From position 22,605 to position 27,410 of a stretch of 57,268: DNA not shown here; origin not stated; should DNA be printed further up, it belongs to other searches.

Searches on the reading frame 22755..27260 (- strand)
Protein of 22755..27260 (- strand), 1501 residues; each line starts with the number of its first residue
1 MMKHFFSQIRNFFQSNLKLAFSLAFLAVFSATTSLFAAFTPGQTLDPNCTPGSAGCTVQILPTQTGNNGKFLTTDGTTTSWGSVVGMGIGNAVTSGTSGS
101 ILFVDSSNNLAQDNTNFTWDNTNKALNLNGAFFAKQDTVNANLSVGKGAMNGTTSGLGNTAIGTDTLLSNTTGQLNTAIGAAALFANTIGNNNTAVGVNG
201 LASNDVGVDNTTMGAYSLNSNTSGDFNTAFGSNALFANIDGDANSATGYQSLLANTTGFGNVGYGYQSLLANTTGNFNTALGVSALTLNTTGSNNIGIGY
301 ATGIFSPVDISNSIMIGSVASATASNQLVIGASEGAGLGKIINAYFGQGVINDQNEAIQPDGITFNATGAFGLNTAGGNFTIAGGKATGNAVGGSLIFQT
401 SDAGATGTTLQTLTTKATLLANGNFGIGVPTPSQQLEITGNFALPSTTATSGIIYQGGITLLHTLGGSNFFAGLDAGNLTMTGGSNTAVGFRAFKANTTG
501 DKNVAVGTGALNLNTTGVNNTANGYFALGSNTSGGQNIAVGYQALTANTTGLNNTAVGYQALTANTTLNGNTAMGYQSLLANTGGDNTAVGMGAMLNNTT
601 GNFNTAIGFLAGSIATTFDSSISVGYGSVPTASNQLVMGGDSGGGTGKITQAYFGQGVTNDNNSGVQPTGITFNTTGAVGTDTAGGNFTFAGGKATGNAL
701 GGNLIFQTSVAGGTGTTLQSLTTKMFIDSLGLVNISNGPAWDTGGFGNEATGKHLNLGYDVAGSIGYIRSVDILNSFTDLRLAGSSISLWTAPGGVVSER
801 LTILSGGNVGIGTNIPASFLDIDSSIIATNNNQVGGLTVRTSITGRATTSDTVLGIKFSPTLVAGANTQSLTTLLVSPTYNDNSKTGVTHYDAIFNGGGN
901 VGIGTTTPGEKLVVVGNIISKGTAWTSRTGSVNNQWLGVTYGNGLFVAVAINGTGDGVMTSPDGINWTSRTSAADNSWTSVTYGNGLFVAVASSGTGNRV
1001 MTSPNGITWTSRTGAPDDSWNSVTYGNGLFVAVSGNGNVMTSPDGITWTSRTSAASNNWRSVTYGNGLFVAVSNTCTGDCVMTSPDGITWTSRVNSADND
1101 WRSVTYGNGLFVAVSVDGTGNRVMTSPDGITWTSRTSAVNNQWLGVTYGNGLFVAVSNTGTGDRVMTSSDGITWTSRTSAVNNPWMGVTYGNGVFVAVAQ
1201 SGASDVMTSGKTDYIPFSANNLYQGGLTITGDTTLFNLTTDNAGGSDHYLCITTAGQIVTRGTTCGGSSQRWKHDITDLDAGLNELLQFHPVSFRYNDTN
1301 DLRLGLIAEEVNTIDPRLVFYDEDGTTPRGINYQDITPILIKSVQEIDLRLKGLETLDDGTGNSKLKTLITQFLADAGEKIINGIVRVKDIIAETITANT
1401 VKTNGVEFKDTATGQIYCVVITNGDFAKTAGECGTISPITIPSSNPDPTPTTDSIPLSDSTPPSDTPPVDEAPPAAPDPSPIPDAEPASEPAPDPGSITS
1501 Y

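Call 17: search_protein_families(library=pfam, proteins=[window:22755-27260:-], max_evalue=0.00001)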
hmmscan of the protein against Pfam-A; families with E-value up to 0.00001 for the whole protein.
window:22755-27260:- (1501 aa): 3 families
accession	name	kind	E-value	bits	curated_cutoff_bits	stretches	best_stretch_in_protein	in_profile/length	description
PF03736.22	EPTP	-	1.4e-13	51.1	21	0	1055-1081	12-37/42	EPTP domain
PF13884.11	Peptidase_S74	-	1.8e-09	38.2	22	1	1268-1319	1-57/58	Chaperone of endosialidase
PF19755.4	DUF6242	-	1.5e-06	28.6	29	0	961-1048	124-217/217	Domain of unknown function (DUF6242)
